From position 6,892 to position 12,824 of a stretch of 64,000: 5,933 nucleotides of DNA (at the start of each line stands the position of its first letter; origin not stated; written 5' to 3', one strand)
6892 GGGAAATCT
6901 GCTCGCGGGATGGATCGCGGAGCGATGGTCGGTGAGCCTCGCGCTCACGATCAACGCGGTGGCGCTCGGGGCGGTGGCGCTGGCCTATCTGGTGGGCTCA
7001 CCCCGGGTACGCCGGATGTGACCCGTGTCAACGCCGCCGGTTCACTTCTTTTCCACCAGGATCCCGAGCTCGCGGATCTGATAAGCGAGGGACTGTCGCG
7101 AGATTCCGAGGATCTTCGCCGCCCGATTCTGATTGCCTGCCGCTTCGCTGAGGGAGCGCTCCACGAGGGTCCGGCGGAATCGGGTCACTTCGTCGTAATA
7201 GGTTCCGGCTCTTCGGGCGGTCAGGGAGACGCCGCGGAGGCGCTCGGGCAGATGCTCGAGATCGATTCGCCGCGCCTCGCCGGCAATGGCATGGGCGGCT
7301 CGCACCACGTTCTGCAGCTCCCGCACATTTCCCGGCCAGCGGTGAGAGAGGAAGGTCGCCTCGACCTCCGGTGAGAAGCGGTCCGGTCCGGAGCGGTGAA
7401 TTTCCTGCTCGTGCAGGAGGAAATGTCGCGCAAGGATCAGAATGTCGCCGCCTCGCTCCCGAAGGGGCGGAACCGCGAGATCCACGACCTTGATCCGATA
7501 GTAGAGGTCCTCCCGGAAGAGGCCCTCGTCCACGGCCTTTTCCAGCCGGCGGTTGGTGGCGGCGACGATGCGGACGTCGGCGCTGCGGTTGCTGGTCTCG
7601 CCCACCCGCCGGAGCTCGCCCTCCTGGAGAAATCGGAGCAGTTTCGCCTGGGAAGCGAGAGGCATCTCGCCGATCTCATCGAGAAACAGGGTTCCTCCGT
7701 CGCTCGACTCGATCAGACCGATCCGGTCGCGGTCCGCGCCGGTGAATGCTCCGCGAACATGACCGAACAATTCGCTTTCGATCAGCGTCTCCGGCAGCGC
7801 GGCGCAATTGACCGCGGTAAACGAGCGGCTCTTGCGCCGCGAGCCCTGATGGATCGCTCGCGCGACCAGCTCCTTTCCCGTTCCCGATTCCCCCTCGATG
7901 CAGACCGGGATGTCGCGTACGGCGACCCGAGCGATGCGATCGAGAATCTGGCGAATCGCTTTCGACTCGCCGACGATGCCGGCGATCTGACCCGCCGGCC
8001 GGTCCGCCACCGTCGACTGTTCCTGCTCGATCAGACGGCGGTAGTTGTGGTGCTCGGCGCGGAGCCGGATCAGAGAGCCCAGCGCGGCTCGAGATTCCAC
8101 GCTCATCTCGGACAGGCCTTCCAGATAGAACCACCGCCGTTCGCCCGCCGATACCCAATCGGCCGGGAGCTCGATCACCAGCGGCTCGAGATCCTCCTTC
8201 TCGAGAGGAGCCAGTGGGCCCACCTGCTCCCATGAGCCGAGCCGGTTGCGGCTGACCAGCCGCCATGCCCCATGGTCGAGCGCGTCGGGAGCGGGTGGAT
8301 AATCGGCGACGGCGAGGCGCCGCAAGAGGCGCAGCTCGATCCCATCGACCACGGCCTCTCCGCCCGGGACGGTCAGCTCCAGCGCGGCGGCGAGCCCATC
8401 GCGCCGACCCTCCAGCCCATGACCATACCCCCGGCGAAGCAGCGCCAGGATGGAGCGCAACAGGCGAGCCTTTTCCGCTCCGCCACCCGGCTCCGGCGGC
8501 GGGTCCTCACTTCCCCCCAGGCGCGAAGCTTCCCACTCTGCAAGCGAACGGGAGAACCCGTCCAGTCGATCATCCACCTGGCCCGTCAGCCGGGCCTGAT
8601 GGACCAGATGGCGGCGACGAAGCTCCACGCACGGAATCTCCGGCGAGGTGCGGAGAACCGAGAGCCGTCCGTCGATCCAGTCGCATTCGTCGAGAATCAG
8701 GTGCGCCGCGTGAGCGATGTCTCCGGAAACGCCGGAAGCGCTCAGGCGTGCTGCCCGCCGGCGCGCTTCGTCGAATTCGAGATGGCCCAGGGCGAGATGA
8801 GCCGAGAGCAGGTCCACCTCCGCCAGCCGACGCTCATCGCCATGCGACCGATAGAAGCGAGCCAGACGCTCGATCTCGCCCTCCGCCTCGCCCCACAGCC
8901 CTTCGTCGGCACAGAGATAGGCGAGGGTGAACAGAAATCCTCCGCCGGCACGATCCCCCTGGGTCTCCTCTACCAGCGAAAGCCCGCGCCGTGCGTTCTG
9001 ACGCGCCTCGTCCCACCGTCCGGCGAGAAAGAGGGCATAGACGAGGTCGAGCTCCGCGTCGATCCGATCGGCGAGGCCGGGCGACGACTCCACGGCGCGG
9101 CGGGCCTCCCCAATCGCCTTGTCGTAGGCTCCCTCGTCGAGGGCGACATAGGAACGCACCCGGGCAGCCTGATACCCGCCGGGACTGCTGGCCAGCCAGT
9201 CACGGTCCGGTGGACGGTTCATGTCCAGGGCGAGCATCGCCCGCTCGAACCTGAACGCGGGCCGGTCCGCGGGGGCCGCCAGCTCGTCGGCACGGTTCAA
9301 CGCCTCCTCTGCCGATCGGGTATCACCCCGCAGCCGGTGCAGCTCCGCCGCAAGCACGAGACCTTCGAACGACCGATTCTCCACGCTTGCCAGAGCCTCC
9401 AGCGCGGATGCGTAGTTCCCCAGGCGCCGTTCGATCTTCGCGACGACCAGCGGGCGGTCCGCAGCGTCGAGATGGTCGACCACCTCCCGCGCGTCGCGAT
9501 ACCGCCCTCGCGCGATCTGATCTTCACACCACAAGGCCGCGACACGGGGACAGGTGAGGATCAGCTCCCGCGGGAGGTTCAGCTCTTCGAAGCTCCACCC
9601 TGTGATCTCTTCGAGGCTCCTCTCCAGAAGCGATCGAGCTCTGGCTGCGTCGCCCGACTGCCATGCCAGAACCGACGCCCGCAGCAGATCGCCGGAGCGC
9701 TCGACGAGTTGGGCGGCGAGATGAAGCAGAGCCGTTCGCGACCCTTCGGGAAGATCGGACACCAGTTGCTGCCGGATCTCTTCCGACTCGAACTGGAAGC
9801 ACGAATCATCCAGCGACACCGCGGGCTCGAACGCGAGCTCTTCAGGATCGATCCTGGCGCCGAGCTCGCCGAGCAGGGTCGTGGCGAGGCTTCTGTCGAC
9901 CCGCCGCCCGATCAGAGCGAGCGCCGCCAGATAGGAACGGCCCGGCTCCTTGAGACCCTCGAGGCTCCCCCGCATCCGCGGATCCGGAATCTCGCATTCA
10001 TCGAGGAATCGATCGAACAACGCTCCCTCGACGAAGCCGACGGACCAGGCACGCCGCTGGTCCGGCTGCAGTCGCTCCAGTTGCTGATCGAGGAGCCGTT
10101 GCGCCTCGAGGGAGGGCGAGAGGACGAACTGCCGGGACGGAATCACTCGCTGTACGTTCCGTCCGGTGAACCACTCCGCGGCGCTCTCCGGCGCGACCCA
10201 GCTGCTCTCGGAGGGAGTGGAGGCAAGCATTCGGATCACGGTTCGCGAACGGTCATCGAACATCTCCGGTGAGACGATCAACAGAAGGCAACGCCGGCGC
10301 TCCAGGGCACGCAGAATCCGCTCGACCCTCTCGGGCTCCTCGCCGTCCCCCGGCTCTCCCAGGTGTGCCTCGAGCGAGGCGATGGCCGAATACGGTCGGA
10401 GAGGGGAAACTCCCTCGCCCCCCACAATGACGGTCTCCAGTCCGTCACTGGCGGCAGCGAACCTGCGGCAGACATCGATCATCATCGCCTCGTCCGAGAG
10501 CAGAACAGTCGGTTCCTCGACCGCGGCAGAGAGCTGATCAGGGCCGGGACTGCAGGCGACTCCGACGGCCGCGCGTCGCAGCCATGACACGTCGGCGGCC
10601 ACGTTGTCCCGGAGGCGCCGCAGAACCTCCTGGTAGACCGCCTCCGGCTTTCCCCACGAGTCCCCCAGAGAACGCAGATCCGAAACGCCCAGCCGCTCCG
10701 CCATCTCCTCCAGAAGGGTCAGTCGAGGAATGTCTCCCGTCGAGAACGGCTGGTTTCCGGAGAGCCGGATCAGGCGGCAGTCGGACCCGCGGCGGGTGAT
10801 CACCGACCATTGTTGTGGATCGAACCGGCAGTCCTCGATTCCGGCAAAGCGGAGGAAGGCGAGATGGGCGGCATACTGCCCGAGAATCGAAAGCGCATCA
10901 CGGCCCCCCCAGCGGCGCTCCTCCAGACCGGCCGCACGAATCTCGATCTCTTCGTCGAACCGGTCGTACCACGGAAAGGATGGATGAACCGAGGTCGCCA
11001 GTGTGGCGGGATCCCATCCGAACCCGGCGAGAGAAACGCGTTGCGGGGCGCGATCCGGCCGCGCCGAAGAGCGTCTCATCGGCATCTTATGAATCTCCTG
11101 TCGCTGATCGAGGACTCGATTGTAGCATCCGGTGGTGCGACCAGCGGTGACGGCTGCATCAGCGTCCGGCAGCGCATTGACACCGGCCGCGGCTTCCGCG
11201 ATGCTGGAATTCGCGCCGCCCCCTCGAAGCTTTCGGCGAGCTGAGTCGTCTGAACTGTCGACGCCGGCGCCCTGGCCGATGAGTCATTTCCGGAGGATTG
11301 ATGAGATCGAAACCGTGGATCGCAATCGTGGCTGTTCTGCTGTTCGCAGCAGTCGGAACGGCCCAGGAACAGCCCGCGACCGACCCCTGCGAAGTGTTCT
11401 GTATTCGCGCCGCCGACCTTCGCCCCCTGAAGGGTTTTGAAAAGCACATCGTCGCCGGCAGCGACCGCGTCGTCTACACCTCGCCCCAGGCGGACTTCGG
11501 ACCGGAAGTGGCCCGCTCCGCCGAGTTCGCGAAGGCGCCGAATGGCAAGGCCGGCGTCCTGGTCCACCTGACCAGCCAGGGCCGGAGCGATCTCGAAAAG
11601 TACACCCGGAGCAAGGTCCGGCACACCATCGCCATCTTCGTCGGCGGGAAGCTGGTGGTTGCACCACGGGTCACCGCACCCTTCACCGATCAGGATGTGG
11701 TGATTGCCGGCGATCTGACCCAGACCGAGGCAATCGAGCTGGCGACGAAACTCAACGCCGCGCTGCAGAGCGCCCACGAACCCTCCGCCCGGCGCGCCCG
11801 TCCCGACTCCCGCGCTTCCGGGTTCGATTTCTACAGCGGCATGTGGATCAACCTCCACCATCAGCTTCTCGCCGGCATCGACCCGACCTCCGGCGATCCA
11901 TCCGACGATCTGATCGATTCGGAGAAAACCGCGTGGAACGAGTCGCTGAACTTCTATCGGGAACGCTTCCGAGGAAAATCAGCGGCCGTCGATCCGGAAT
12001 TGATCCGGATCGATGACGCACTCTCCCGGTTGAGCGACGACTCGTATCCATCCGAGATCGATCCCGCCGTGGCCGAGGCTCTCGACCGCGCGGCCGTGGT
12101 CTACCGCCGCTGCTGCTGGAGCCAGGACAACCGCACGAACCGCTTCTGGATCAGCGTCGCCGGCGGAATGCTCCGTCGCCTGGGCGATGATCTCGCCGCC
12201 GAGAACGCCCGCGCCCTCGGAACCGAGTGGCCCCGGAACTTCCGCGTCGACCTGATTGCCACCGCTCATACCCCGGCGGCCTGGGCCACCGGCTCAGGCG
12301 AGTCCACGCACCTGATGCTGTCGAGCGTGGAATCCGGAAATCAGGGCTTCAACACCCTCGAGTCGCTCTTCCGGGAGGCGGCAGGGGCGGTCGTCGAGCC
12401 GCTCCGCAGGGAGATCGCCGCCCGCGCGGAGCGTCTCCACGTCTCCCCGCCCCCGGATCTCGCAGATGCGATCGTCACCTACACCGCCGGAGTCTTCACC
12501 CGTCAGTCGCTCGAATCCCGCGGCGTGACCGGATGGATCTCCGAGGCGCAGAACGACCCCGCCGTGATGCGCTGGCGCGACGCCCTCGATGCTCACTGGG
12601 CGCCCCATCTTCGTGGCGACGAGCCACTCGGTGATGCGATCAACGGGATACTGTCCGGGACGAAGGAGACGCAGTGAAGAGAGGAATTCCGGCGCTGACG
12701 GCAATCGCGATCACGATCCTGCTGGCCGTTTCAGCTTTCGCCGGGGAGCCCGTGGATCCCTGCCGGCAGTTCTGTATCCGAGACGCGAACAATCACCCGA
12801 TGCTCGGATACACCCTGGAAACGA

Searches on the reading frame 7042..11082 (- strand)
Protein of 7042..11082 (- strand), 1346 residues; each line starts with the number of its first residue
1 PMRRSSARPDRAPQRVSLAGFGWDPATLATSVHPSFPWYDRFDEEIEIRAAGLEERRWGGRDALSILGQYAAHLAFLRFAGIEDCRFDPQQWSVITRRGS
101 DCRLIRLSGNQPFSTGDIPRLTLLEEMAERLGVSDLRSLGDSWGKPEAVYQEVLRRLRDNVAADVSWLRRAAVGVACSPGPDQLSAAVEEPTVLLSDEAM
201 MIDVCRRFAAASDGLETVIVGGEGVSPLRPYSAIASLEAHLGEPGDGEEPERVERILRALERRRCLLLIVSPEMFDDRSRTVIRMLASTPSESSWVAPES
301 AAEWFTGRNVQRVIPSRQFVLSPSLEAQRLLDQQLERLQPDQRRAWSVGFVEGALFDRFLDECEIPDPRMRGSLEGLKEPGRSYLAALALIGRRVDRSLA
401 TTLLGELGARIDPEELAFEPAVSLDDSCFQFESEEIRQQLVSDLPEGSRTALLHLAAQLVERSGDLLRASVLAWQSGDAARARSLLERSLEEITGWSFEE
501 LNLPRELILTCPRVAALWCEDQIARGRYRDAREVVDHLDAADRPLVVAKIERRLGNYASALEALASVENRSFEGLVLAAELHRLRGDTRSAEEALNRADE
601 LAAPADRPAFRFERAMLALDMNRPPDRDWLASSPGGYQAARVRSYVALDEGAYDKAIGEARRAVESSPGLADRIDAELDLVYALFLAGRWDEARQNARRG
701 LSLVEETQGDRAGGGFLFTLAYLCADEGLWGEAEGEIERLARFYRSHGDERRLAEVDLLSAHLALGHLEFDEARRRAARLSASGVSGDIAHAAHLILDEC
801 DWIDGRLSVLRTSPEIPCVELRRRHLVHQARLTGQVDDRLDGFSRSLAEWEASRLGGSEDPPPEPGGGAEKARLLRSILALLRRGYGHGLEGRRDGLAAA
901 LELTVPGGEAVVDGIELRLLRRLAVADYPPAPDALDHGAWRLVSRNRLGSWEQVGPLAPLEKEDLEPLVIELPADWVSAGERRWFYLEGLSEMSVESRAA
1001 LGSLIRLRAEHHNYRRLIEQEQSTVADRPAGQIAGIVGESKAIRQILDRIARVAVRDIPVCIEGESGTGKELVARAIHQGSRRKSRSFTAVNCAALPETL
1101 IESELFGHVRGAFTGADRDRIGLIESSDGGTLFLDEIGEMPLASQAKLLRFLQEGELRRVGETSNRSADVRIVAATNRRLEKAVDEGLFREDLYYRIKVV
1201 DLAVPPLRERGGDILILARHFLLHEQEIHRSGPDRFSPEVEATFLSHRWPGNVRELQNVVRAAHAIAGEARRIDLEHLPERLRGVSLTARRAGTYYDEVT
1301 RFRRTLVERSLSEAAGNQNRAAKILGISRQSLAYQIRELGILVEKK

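Call 54: search_protein_families(library=pfam, proteins=[window:7042-11082:-], max_evalue=0.001)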
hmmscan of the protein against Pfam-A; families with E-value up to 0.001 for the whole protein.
window:7042-11082:- (1346 aa): 7 families
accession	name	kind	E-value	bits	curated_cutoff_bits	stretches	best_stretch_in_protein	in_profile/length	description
PF00158.32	Sigma54_activat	-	2.6e-70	235.9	20.2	1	1036-1202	1-167/168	Sigma-54 interaction domain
PF14532.12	Sigma54_activ_2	-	1.7e-23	83.8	25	1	1037-1207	1-138/138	Sigma-54 interaction domain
PF25601.1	AAA_lid_14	-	2.8e-19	69.2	27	1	1208-1286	1-78/87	AAA+ ATPase lid domain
PF02954.25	HTH_8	-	8.9e-07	29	22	1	1308-1338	11-41/42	Bacterial regulatory protein, Fis family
PF07728.20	AAA_5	-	2.3e-06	28.1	22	1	1059-1180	1-125/139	AAA domain (dynein-related subfamily)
PF14559.12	TPR_19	-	1.9e-05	25.3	25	1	647-695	1-46/68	Tetratricopeptide repeat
PF00004.35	AAA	-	2.3e-05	25.3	21.2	1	1060-1190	1-120/131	ATPase family associated with various cellular activities (AAA)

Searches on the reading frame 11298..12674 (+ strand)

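Call 54: search_protein_families(library=pfam, proteins=[window:11298-12674:+], max_evalue=0.001)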
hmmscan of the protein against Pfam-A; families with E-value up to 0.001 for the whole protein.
window:11298-12674:+ (459 aa): 1 family
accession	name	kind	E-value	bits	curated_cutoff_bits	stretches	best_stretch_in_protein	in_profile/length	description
PF22599.2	SecDF_P1_head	-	5.8e-12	45.9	27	1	75-154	31-109/114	SecDF, P1 head subdomain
